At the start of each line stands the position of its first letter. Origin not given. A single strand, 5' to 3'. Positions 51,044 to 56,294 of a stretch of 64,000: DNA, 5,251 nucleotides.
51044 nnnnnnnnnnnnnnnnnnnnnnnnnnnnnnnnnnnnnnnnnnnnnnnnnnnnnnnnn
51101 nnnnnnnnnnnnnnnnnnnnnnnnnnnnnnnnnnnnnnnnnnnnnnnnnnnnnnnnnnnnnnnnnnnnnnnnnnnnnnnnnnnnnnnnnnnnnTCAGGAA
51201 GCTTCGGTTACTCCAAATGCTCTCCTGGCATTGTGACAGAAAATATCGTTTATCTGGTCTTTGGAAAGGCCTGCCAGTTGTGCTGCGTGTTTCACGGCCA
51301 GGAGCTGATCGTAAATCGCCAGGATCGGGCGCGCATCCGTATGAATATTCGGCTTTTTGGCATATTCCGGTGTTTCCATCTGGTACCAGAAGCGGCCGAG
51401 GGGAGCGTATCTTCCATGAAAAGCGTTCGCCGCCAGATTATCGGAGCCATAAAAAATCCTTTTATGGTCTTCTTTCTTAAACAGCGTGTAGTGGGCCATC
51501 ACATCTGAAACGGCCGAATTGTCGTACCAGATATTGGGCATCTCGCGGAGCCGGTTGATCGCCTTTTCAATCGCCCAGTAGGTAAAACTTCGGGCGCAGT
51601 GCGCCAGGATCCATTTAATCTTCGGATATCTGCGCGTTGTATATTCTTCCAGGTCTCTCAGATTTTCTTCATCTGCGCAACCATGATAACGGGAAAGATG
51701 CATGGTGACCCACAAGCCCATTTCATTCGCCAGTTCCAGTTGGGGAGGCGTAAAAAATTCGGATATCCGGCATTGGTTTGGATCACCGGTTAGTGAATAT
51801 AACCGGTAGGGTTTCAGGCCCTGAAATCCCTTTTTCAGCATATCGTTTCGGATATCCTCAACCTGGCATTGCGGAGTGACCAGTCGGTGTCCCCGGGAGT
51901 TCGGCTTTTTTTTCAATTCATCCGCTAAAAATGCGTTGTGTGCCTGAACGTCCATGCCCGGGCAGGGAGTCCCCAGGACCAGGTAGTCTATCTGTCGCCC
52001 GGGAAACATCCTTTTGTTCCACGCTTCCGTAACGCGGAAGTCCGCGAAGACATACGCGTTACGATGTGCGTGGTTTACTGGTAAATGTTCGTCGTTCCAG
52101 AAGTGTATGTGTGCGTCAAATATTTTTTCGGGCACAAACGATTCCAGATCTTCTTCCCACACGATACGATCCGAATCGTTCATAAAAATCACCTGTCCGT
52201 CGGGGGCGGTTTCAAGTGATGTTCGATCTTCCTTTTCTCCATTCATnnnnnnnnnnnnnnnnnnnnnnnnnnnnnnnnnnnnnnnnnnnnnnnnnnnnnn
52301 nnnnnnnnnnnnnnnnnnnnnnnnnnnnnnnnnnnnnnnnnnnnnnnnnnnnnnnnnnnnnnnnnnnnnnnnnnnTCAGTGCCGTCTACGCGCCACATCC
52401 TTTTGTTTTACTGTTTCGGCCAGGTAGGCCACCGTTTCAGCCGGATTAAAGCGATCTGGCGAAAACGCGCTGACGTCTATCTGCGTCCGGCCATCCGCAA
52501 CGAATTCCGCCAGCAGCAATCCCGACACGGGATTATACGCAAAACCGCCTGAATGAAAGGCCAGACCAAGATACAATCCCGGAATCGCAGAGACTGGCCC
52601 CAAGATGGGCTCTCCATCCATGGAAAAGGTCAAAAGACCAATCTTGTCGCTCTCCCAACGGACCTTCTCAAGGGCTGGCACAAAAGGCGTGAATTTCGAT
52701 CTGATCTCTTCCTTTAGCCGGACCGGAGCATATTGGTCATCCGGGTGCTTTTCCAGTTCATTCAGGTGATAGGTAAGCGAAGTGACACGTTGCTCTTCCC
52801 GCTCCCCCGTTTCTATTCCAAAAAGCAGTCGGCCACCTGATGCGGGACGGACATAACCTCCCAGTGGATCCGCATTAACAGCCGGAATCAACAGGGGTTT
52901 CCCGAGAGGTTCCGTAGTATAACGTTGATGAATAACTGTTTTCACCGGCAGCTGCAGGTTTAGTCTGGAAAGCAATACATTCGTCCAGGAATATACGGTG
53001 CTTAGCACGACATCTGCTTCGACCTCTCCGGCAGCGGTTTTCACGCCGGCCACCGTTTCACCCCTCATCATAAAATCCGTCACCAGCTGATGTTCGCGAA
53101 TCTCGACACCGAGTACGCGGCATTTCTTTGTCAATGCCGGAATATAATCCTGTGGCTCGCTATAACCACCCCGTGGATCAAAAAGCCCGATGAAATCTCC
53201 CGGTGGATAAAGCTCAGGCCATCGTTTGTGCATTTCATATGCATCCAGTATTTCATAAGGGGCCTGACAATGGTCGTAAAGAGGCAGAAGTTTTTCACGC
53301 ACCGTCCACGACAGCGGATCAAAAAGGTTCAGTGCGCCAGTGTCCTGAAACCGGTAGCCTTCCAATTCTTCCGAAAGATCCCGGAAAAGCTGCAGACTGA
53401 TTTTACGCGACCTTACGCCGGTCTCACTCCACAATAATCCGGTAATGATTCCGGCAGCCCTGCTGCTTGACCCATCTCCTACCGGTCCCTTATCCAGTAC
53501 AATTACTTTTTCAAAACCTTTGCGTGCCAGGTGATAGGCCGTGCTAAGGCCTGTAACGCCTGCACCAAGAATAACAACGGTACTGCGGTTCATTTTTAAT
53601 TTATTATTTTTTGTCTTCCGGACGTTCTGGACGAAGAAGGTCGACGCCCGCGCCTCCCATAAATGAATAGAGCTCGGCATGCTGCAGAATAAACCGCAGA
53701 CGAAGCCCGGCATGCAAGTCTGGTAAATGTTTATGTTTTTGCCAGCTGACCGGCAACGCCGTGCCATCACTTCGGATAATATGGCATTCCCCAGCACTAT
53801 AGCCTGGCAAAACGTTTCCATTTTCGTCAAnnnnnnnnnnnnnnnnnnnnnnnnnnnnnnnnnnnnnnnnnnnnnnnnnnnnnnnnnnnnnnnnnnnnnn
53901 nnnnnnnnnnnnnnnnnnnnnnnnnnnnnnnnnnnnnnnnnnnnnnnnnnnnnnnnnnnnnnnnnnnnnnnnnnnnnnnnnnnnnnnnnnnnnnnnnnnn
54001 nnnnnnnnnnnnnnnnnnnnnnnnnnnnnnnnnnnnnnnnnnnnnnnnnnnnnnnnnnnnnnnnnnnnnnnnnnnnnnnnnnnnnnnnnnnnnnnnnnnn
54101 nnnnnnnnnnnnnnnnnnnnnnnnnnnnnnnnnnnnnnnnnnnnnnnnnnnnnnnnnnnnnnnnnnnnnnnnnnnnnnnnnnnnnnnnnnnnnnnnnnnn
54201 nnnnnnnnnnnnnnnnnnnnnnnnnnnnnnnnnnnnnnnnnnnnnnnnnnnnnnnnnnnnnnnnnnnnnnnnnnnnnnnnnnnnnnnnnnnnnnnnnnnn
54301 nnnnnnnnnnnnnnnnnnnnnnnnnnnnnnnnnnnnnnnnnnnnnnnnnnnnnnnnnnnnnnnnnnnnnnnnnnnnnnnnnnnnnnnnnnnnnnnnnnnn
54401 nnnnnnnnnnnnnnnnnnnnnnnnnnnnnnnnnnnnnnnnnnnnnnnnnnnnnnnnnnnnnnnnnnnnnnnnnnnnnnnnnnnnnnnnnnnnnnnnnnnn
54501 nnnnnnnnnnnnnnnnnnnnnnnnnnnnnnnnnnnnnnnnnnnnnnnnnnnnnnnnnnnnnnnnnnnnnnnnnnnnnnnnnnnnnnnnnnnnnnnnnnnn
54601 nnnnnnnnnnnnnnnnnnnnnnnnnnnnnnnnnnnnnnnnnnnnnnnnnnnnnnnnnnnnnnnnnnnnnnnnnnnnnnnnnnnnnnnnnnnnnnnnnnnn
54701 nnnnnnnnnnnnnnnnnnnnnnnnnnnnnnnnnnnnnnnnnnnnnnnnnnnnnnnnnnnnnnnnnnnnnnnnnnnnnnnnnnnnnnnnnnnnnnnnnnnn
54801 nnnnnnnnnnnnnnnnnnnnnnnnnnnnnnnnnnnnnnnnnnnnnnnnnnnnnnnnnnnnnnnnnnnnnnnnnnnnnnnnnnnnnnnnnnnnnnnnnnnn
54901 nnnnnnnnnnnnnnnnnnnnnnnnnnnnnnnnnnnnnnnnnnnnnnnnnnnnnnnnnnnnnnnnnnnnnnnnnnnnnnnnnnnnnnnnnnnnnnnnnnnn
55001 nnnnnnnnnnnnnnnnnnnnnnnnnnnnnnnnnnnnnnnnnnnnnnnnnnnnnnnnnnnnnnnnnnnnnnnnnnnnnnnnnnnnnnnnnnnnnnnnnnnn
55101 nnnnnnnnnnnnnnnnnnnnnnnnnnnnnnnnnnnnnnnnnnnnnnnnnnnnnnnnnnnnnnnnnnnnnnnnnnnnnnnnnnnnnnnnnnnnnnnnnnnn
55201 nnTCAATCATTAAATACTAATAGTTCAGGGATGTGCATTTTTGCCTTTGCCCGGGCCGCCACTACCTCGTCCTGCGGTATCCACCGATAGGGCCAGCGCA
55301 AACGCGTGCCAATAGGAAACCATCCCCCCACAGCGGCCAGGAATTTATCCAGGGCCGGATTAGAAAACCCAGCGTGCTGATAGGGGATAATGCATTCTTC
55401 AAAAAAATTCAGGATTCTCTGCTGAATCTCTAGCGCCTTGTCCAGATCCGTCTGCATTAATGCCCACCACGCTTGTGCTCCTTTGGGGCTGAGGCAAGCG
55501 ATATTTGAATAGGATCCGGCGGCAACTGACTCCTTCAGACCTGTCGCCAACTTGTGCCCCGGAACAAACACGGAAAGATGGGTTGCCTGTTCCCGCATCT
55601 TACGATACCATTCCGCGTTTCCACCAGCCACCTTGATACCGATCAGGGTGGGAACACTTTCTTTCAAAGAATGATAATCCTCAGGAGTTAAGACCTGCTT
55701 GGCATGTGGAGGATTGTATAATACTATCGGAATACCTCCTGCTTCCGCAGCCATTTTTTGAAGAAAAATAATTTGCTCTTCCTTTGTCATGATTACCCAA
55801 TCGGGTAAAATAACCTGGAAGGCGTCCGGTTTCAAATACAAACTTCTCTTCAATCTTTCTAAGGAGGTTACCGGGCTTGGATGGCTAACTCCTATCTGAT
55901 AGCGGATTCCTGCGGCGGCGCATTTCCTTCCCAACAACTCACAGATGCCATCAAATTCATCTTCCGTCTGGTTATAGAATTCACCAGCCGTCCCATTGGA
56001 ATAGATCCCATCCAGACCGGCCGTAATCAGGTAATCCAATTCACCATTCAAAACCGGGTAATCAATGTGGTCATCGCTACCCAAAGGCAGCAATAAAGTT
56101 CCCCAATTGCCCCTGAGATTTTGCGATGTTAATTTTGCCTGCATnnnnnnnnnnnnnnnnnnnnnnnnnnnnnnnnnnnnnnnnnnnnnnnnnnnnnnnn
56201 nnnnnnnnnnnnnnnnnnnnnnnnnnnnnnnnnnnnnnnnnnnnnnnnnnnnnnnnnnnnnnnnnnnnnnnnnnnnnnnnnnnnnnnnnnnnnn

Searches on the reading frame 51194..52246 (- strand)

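Call 8: search_protein_families(library=pfam, proteins=[window:51194-52246:-], max_evalue=0.001)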
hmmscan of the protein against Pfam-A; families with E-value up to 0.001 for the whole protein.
window:51194-52246:- (350 aa): 1 family
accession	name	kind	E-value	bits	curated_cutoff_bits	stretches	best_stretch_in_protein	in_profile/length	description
PF04909.20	Amidohydro_2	-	1.5e-13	51.6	26.4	1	101-345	64-288/289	Amidohydrolase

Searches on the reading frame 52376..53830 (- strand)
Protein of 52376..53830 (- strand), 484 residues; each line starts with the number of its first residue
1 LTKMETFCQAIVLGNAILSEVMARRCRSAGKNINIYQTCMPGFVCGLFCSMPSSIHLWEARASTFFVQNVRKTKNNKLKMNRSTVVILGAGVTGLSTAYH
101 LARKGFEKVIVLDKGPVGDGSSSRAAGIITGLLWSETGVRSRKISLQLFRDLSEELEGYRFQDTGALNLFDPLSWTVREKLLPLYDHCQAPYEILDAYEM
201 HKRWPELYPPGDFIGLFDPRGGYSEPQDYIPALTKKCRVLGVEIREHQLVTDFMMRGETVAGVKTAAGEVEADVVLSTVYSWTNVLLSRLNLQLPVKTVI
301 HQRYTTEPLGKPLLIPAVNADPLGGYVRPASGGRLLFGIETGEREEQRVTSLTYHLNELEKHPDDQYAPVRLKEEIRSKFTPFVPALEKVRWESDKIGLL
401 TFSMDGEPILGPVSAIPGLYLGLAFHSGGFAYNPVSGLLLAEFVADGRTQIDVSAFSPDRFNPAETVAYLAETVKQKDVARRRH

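Call 8: search_protein_families(library=pfam, proteins=[window:52376-53830:-], max_evalue=0.001)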
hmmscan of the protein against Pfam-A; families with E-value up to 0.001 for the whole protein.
window:52376-53830:- (484 aa): 7 families
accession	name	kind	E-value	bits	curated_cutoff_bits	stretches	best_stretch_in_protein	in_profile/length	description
PF01266.30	DAO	-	4.5e-54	184.8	27.9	1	85-442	2-352/353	FAD dependent oxidoreductase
PF00890.30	FAD_binding_2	-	1.5e-06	28.2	20.4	1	85-134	2-50/414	FAD binding domain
PF01946.23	Thi4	-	6.9e-06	25.9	26.2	1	71-114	6-49/235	Thi4 family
PF13450.12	NAD_binding_8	-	9e-06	26.3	21.9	1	87-116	1-29/68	NAD(P)-binding Rossmann-like domain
PF07992.20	Pyr_redox_2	-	3e-05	24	26.1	0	63-114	123-173/291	Pyridine nucleotide-disulphide oxidoreductase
PF01593.30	Amino_oxidase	-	8.1e-05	22.5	19.8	0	211-282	190-257/443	Flavin containing amine oxidoreductase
PF13738.12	Pyr_redox_3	-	0.00084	19.1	30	0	86-119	1-34/305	Pyridine nucleotide-disulphide oxidoreductase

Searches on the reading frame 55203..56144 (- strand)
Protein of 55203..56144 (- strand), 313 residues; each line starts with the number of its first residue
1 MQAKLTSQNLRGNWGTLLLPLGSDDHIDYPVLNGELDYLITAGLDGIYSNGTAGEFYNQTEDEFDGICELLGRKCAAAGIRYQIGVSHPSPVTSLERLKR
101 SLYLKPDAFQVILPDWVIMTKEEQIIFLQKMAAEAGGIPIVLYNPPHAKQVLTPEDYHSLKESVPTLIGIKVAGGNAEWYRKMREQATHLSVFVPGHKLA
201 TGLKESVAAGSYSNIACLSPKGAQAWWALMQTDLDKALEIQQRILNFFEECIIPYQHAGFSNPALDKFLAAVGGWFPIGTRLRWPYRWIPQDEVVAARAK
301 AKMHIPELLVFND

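Call 9: search_protein_families(library=pfam, proteins=[window:55203-56144:-], max_evalue=0.001)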
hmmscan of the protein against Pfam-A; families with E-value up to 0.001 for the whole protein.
window:55203-56144:- (313 aa): 1 family
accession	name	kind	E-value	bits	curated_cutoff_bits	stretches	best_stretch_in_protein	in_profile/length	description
PF00701.28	DHDPS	-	5e-17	62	22.1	1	12-254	4-246/289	Dihydrodipicolinate synthetase family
